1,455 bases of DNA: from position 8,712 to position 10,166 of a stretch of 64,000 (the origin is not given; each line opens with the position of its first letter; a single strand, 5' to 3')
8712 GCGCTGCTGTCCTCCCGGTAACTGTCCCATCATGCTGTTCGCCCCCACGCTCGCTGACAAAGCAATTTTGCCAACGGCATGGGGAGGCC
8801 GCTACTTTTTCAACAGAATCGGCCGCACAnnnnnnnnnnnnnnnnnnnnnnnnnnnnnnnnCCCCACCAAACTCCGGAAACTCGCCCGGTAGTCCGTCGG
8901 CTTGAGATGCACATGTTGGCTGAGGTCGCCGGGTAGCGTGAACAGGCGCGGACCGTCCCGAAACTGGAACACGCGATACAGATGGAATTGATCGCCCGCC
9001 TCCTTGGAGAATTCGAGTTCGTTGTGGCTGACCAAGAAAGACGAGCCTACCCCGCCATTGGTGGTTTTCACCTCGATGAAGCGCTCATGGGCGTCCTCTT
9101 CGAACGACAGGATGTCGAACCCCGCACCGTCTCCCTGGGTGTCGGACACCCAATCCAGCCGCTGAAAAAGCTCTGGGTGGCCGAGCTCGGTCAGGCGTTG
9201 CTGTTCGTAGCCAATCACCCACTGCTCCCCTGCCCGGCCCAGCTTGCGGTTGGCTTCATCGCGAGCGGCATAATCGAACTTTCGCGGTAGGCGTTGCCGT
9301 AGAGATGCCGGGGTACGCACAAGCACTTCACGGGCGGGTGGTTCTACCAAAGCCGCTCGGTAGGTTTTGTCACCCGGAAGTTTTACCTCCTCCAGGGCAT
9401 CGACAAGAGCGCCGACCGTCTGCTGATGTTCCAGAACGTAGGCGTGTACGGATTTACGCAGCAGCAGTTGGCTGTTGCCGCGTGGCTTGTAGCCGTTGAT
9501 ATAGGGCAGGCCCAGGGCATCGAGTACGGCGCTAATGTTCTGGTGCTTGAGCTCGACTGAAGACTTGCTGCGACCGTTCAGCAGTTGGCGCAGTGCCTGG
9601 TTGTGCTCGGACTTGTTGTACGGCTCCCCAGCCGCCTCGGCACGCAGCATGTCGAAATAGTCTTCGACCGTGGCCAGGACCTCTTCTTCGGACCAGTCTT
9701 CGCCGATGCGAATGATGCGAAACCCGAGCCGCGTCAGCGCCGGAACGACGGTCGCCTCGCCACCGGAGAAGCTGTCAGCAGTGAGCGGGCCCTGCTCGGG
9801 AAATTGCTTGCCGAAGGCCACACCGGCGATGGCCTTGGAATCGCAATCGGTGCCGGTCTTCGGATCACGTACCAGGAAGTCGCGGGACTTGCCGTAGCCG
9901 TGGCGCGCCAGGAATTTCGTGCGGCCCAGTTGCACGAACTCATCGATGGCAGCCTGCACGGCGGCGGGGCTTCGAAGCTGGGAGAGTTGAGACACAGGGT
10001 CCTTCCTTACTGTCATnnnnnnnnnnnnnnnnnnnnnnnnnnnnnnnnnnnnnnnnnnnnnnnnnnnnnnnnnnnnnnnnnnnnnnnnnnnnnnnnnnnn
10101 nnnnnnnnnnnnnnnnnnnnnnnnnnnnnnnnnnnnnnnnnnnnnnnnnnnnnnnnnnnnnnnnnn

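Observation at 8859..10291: Two-gene cassette: small hydrophobic protein plus DUF3883-like nuclease-fold protein, a candidate uncharacterised defence or abortive-infection module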

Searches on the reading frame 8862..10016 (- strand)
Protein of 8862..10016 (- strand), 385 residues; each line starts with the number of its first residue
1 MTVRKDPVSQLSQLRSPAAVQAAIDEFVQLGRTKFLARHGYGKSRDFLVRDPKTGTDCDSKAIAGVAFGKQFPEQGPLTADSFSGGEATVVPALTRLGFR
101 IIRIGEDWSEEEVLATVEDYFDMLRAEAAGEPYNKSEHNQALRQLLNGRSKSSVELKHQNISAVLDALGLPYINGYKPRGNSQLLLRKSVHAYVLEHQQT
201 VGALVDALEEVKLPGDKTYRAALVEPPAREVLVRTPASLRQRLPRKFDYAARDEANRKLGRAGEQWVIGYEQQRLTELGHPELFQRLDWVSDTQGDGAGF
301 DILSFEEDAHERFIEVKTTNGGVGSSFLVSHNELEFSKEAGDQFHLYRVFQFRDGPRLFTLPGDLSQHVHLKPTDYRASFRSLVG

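Call 5: search_protein_families(proteins=[window:8862-10016:-], library=padloc, max_evalue=1)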
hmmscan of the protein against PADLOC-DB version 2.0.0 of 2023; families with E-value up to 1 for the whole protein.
window:8862-10016:- (385 aa): 10 families
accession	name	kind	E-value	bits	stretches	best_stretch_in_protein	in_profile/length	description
PDLC05008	PDC-S36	-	6.5e-107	355.4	1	105-380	4-279/280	-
PDLC04021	PD-T4-1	-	1.8e-18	64.6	1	240-380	231-377/383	-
PDLC03964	TmtA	-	2.2e-14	50.5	1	247-355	1397-1506/1538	-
PDLC04022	PD-T4-1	-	1.2e-11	42.4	1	231-355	58-182/216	-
PDLC03972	TmtA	-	3.7e-11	39.8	1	247-356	1173-1276/1302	-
PDLC03965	TmtA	-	2.8e-10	36.9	1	248-353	1230-1324/1370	-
PDLC03966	TmtA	-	5.9e-09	32.3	1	245-359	1511-1622/1655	-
PDLC03969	TmtA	-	7.3e-06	21.8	1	298-349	1417-1470/1563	-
PDLC03968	TmtA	-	1.6e-05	20.7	1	244-355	1351-1442/1486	-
PDLC03662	mREase_IV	-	0.0014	15.3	1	18-102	9-91/560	Type IV methyl-directed restriction enzyme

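Call 6: search_protein_families(proteins=[window:8862-10016:-], library=ncbifam, max_evalue=1)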
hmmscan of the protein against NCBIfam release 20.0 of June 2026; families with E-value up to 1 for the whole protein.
window:8862-10016:- (385 aa): 0 families

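Call 7: profile_search(protein=window:8862-10016:-)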
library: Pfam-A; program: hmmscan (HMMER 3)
A. the first sequence (385 residues): domains with independent E <= 10: 2; with E <= 0.001: 1
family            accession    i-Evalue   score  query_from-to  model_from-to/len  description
NOV_C             PF13020.12      2e-21    76.3     263-360         1-90/91  Protein NO VEIN, C-terminal
GST_C_2           PF13410.11        1.3     9.6      68-108        18-56/69  Glutathione S-transferase, C-terminal domain

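Call 14: find_homologous_proteins(query=window:8862-10016:-, max_evalue=0.00001)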
Query window:8862-10016:- (385 aa): 3047 proteins with E <= 0.00001 among 8000 candidates; the best 120 are listed.
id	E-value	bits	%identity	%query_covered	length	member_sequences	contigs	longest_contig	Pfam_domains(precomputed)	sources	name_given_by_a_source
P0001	1.6e-253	859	99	100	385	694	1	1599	PF26345.1,PF13020.13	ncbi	-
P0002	2.5e-225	766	99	90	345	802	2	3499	PF26345.1,PF13020.13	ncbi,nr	ncbi:DUF3883 domain-containing protein, partial [Escherichia coli]|nr:DUF3883 domain-containing prot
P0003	1.8e-224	763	89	98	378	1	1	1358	PF26345.1,PF13020.13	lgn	-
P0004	2.1e-221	753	89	98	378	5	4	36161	PF26345.1,PF13020.13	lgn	-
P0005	2.7e-221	753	88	98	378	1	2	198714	PF26345.1,PF13020.13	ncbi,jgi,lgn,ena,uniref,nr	ncbi:DUF3883 domain-containing protein [Stutzerimonas kunmingensis]|uniref:DUF3883 domain-containing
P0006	9.4e-221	751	88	98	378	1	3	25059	PF26345.1,PF13020.13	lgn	-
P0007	1.4e-220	750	88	98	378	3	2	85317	PF26345.1,PF13020.13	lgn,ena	-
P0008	1.3e-218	744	87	98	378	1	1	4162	PF26345.1,PF13020.13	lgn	-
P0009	7.2e-218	741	87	98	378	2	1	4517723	PF26345.1,PF13020.13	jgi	jgi:hypothetical protein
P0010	1.5e-217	740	87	98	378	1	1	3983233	PF26345.1,PF13020.13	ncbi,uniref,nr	ncbi:DUF3883 domain-containing protein [Pseudomonas sp. gcc21]|uniref:DUF3883 domain-containing prot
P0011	1.5e-216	737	87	98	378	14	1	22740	PF26345.1,PF13020.13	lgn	-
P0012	3.1e-216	736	87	98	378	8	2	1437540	PF26345.1,PF13020.13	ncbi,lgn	-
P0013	6.3e-216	735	86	98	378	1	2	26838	PF26345.1,PF13020.13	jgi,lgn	-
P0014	1.7e-215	734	86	98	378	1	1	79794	PF26345.1,PF13020.13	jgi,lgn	-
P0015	2.3e-215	733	86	98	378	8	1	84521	PF26345.1,PF13020.13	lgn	-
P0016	1.6e-214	730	87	98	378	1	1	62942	PF26345.1,PF13020.13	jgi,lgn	-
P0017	4.2e-214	729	85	99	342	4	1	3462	PF26345.1,PF13020.13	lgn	-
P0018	1.5e-212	724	85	98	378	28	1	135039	PF26345.1,PF13020.13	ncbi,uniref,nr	ncbi:DUF3883 domain-containing protein [Pseudomonas sp. BN417]|uniref:DUF3883 domain-containing prot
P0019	5.4e-211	719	84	98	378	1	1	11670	PF26345.1,PF13020.13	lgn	-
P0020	5.5e-211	719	84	98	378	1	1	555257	PF26345.1,PF13020.13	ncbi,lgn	ncbi:DUF3883 domain-containing protein [Stutzerimonas degradans]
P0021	5.9e-210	715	84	98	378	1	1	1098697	PF26345.1,PF13020.13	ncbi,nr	ncbi:hypothetical protein BSR09_11135 [Stutzerimonas degradans]|nr:hypothetical protein BSR09_11135 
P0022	6.6e-210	715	84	98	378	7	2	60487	PF26345.1,PF13020.13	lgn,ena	-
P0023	1.4e-209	714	84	98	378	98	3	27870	PF26345.1,PF13020.13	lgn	-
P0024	1.5e-209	714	84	98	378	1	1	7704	PF26345.1,PF13020.13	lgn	-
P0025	1.8e-209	714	84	98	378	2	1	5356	PF26345.1,PF13020.13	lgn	-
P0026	4.2e-209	712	84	98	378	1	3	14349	PF26345.1,PF13020.13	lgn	-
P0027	4.3e-209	712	84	98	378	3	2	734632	PF26345.1,PF13020.13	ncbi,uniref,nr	ncbi:DUF3883 domain-containing protein [Pseudomonas nitroreducens]|uniref:DUF3883 domain-containing 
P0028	1.5e-208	711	83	98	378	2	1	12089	PF26345.1,PF13020.13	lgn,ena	-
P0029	4.0e-208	709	84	98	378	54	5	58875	PF26345.1,PF13020.13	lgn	-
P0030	2.3e-207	707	83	98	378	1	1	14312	PF26345.1,PF13020.13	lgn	-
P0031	3.3e-207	706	83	98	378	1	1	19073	PF26345.1,PF13020.13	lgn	-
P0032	4.0e-207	706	83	98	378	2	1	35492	PF26345.1,PF13020.13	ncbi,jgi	-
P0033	5.2e-207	706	86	95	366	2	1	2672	PF26345.1,PF13020.13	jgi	jgi:hypothetical protein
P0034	8.0e-207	705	83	98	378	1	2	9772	PF26345.1,PF13020.13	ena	-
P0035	8.4e-207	705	83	98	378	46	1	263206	PF26345.1,PF13020.13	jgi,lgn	-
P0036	1.0e-206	705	83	98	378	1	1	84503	PF26345.1,PF13020.13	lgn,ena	-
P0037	1.2e-206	704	82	98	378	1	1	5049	PF26345.1,PF13020.13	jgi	jgi:hypothetical protein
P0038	1.7e-206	704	84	98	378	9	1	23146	PF26345.1,PF13020.13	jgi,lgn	jgi:hypothetical protein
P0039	3.2e-206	703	84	98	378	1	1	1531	PF26345.1,PF13020.13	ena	-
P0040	1.5e-205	701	82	98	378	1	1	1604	PF26345.1,PF13020.13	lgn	-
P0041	1.6e-205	701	83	98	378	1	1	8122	PF26345.1,PF13020.13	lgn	-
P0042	2.3e-205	700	83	98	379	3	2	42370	PF26345.1,PF13020.13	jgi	jgi:hypothetical protein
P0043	5.3e-205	699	82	98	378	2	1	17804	PF26345.1,PF13020.13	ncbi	-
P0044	8.5e-205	698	82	98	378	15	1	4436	PF26345.1,PF13020.13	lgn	-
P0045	2.5e-204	697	82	98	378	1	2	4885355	PF26345.1,PF13020.13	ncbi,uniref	ncbi:DUF3883 domain-containing protein [Pseudomonas leptonychotis]|uniref:DUF3883 domain-containing 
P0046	3.5e-204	696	82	98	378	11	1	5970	PF26345.1,PF13020.13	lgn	-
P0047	1.8e-203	694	83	98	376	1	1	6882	PF26345.1,PF13020.13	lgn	-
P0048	2.8e-203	693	82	98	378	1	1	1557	PF26345.1,PF13020.13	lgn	-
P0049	6.3e-203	692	82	98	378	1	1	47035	PF26345.1,PF13020.13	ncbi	-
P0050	6.4e-203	692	81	98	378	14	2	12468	PF26345.1,PF13020.13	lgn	-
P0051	4.4e-202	689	82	98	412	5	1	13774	PF26345.1,PF13020.13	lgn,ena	-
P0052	4.9e-190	650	77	98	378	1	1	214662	PF26345.1,PF13020.13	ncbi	ncbi:hypothetical protein ACVW0Y_002067 [Pseudomonas sp. TE3786]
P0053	3.6e-189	647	76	97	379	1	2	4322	PF26345.1,PF13020.13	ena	-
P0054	3.0e-184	631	74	98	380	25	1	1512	PF26345.1,PF13020.13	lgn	-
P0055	1.5e-177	609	82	85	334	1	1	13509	PF26345.1,PF13020.13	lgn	-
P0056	8.2e-175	600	72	97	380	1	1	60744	PF26345.1,PF13020.13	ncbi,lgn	ncbi:protein NO VEIN domain-containing protein [Metapseudomonas furukawaii]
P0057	5.2e-174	597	72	97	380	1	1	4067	PF26345.1,PF13020.13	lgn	-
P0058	9.4e-174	596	71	98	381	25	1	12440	PF26345.1,PF13020.13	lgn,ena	-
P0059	1.7e-173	595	70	98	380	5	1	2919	PF26345.1,PF13020.13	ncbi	ncbi:hypothetical protein D9M69_396760 [compost metagenome]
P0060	3.5e-173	594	70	98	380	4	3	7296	PF26345.1,PF13020.13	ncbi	ncbi:hypothetical protein D9M69_363070 [compost metagenome]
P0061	4.5e-172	591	70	97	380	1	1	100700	PF26345.1,PF13020.13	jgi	jgi:hypothetical protein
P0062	4.8e-172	591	71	97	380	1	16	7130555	PF26345.1,PF13020.13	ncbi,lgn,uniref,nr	ncbi:TPA: DUF3883 domain-containing protein [Pseudomonas aeruginosa]|uniref:DUF3883 domain-containin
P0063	6.5e-172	590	70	97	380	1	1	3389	PF26345.1,PF13020.13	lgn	-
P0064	9.1e-172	590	69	98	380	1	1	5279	PF26345.1,PF13020.13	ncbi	ncbi:hypothetical protein FQZ97_527390 [compost metagenome]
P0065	1.8e-171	589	70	97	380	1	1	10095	PF26345.1,PF13020.13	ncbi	ncbi:hypothetical protein FQZ97_422470 [compost metagenome]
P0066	1.0e-170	586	69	97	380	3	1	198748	PF26345.1,PF13020.13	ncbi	ncbi:DUF3883 domain-containing protein [Pseudomonas sp. XP1]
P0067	1.3e-170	586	71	97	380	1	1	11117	PF26345.1,PF13020.13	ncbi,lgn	-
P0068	2.9e-170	585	70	98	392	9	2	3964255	PF26345.1,PF13020.13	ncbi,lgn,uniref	ncbi:DUF3883 domain-containing protein [Pseudomonas solani]|uniref:DUF3883 domain-containing protein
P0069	3.8e-170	584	70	97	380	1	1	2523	PF26345.1,PF13020.13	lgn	-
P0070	1.5e-169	582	69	97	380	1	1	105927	PF26345.1,PF13020.13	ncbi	ncbi:protein NO VEIN domain-containing protein [Metapseudomonas sp. CR1201]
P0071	2.1e-169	582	70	97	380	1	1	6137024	PF26345.1,PF13020.13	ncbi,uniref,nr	ncbi:DUF3883 domain-containing protein [Pseudomonas putida]|uniref:DUF3883 domain-containing protein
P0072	3.6e-169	581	70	97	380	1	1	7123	PF26345.1,PF13020.13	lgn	-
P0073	3.9e-168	578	70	97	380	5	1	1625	PF26345.1,PF13020.13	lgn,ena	-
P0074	5.9e-168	577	69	97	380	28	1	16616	PF26345.1,PF13020.13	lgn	-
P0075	8.5e-168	577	69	97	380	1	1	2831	PF26345.1,PF13020.13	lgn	-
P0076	1.3e-167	576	69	97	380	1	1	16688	PF26345.1,PF13020.13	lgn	-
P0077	3.5e-167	575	68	97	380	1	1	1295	PF26345.1,PF13020.13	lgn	-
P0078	3.7e-167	574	68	98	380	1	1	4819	PF26345.1,PF13020.13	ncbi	ncbi:hypothetical protein D3C84_314700 [compost metagenome]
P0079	5.5e-167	574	69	97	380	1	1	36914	PF26345.1,PF13020.13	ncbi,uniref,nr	ncbi:DUF3883 domain-containing protein [Pseudomonas sp. NBRC 111123]|uniref:DUF3883 domain-containin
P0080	6.4e-167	574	70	97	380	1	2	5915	PF26345.1,PF13020.13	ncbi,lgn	ncbi:hypothetical protein D3C76_956100 [compost metagenome]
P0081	1.8e-166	572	69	97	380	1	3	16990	PF26345.1,PF13020.13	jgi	-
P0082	2.6e-166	572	69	97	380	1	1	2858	PF26345.1,PF13020.13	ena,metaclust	metaclust:\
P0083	3.0e-166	571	68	97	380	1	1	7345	PF26345.1,PF13020.13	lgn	-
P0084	5.0e-166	571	68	97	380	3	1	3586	PF26345.1,PF13020.13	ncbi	ncbi:hypothetical protein D9M69_377150 [compost metagenome]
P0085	1.2e-165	569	69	97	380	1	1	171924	PF26345.1,PF13020.13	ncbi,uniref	ncbi:DUF3883 domain-containing protein [Pseudomonas putida]|uniref:DUF3883 domain-containing protein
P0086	4.9e-165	567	68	97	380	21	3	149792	PF26345.1,PF13020.13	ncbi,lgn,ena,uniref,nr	ncbi:DUF3883 domain-containing protein [Pseudomonas sp. NBRC 111134]|uniref:DUF3883 domain-containin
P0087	5.9e-165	567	69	97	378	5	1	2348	PF26345.1,PF13020.13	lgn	-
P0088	1.2e-164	566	67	98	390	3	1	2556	PF26345.1,PF13020.13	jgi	-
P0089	3.7e-164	565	69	97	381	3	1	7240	PF26345.1,PF13020.13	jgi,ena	-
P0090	2.2e-163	562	68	97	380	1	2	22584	PF26345.1,PF13020.13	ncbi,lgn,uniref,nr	ncbi:hypothetical protein PPUN15366_50270 [Pseudomonas putida]|uniref:DUF3883 domain-containing prot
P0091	2.3e-163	562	69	98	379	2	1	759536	PF26345.1,PF13020.13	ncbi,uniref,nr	ncbi:DUF3883 domain-containing protein [Pseudomonas sp. GD03944]|uniref:DUF3883 domain-containing pr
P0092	1.9e-162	559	68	97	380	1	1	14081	PF26345.1,PF13020.13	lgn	-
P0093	6.2e-162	557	67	97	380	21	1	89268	PF26345.1,PF13020.13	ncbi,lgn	-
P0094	1.3e-160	553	67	97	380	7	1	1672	PF26345.1,PF13020.13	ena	-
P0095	2.2e-160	552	68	94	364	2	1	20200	PF26345.1,PF13020.13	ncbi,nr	ncbi:DUF3883 domain-containing protein [Pseudomonas sp. BN414]|nr:DUF3883 domain-containing protein 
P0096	2.3e-160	552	84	77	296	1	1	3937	PF13020.13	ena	-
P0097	1.6e-159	549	69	93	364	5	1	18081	PF26345.1,PF13020.13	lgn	-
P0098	4.4e-159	548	66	99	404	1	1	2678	PF26345.1,PF13020.13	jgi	jgi:hypothetical protein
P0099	4.8e-159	548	65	98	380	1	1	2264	PF26345.1,PF13020.13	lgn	-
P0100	7.7e-159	547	65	98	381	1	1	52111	PF26345.1,PF13020.13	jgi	jgi:hypothetical protein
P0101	9.5e-159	547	67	97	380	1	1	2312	PF26345.1,PF13020.13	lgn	-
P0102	9.7e-159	547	67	97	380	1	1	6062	PF26345.1,PF13020.13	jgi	jgi:hypothetical protein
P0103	1.5e-158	546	65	98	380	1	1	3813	PF26345.1,PF13020.13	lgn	-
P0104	2.2e-158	546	66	97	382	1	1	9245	PF26345.1,PF13020.13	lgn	-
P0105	4.1e-158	545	65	98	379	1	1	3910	PF26345.1,PF13020.13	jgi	-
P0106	5.3e-158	544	66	100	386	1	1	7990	PF26345.1,PF13020.13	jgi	jgi:Domain of unknown function (DUF3883)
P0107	6.0e-158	544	66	97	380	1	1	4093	PF26345.1,PF13020.13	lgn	-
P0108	6.3e-158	544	65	97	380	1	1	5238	PF26345.1,PF13020.13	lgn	-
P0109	9.1e-158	544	67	94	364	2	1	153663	PF26345.1,PF13020.13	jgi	-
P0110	1.2e-157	543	65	97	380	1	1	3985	PF26345.1,PF13020.13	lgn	-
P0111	1.7e-157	543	65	98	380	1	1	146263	PF26345.1,PF13020.13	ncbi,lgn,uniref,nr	ncbi:DUF3883 domain-containing protein [Variovorax sp. Root411]|uniref:DUF3883 domain-containing pro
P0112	3.1e-157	542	67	98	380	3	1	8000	PF26345.1,PF13020.13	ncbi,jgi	jgi:hypothetical protein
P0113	7.7e-157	541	66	97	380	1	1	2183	PF26345.1,PF13020.13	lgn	-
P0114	8.5e-157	540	65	98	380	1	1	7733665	PF26345.1,PF13020.13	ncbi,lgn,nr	ncbi:protein of unknown function [Variovorax sp. HW608]|nr:DUF3883 domain-containing protein [Variov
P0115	1.6e-156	539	65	97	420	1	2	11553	PF26345.1,PF13020.13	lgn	-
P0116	1.7e-156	539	64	98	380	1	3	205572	PF26345.1,PF13020.13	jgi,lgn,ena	-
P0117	1.7e-156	539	64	97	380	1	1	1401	PF26345.1,PF13020.13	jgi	jgi:hypothetical protein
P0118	2.5e-156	539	64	98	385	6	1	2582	PF26345.1,PF13020.13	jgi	jgi:hypothetical protein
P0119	5.4e-156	538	64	97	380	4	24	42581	PF26345.1,PF13020.13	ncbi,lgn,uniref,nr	ncbi:DUF3883 domain-containing protein [Pseudomonas sp. fls2-241-TYG-175]|uniref:DUF3883 domain-cont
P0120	5.7e-156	538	65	98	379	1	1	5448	PF26345.1,PF13020.13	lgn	-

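Call 15: find_encoding_contigs(protein=P0005, flank=10000, max_places=2)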
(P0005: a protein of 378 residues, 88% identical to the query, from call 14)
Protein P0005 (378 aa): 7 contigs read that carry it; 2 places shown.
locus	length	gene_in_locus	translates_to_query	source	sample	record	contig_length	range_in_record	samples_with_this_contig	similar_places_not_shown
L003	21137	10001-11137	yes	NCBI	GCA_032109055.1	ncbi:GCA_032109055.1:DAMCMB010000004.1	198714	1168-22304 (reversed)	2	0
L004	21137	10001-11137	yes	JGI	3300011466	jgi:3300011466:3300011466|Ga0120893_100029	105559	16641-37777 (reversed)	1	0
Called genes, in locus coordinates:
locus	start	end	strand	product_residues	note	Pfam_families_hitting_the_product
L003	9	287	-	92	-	-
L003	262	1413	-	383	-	PF12835:Integrase_1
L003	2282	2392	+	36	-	-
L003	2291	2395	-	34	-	-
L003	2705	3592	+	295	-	-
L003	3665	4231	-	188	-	-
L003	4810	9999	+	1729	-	PF00270:DEAD, PF04851:ResIII (faint), PF00271:Helicase_C, PF00580:UvrD-helicase, PF13245:AAA_19, PF00580:UvrD-helicase, PF13361:UvrD_C, PF13538:UvrD_C_2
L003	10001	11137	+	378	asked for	PF26345:ScoMcrA_N, PF13020:NOV_C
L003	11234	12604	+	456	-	PF05598:DUF772, PF01609:DDE_Tnp_1, PF13751:DDE_Tnp_1_6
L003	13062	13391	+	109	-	-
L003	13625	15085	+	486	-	PF03779:SPW, PF07884:VKOR, PF03779:SPW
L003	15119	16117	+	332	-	PF00106:adh_short, PF08659:KR, PF13561:adh_short_C2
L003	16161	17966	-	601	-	PF19291:TREH_N, PF00723:Glyco_hydro_15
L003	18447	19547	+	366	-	PF00106:adh_short, PF08659:KR, PF13561:adh_short_C2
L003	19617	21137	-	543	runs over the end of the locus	PF03050:DDE_Tnp_IS66, PF13817:DDE_Tnp_IS66_C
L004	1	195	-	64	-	-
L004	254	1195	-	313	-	PF12835:Integrase_1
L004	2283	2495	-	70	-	PF02796:HTH_7 (weak)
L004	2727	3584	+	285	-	-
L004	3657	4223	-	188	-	-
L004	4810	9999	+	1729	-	PF00270:DEAD, PF04851:ResIII (faint), PF00271:Helicase_C, PF00580:UvrD-helicase, PF13245:AAA_19, PF00580:UvrD-helicase, PF13361:UvrD_C, PF13538:UvrD_C_2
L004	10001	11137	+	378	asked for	PF26345:ScoMcrA_N, PF13020:NOV_C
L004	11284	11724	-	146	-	PF20256:MoCoBD_2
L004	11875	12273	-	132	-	PF13411:MerR_1, PF00376:MerR, PF09278:MerR-DNA-bind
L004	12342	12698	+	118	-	PF02411:MerT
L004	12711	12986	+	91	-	PF00403:HMA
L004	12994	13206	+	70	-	-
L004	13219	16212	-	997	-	PF13700:DUF4158, PF01526:DDE_Tnp_Tn3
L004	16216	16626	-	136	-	PF01850:PIN (weak), PF13470:PIN_3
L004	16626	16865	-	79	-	PF16762:RHH_6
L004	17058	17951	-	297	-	-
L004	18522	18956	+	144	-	-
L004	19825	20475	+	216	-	PF12973:Cupin_7, PF07883:Cupin_2 (weak)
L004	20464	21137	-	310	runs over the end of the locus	PF00126:HTH_1, PF03466:LysR_substrate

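Call 16: find_encoding_contigs(protein=P0010, flank=10000, max_places=2)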
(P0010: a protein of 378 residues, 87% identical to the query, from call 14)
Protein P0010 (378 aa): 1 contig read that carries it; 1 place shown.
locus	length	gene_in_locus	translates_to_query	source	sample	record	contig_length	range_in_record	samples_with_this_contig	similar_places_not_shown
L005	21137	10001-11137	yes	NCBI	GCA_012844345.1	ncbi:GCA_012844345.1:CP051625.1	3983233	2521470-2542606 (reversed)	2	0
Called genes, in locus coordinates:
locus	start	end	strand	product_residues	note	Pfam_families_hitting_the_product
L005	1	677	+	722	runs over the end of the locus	PF05170:AsmA, PF05359:DUF748, PF13116:YhdP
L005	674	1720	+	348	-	PF00730:HhH-GPD, PF00633:HHH, PF14815:NUDIX_4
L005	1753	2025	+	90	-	PF04362:Iron_traffic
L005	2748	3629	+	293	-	PF00892:EamA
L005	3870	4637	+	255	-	PF00005:ABC_tran, PF02463:SMC_N (weak), PF13304:AAA_21 (weak)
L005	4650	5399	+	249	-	PF00497:SBP_bac_3, PF10613:Lig_chan-Glu_bd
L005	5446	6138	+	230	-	PF00528:BPD_transp_1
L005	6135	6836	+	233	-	PF00528:BPD_transp_1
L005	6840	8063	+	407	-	PF13679:Methyltransf_32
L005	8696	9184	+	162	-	PF13730:HTH_36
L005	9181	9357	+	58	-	PF12728:HTH_17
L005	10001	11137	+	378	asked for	PF26345:ScoMcrA_N, PF13020:NOV_C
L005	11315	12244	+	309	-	PF00126:HTH_1, PF03466:LysR_substrate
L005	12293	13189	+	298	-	PF00892:EamA (faint)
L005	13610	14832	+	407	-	PF01527:HTH_Tnp_1, PF13276:HTH_21, PF00665:rve, PF13683:rve_3, PF13333:rve_2 (weak)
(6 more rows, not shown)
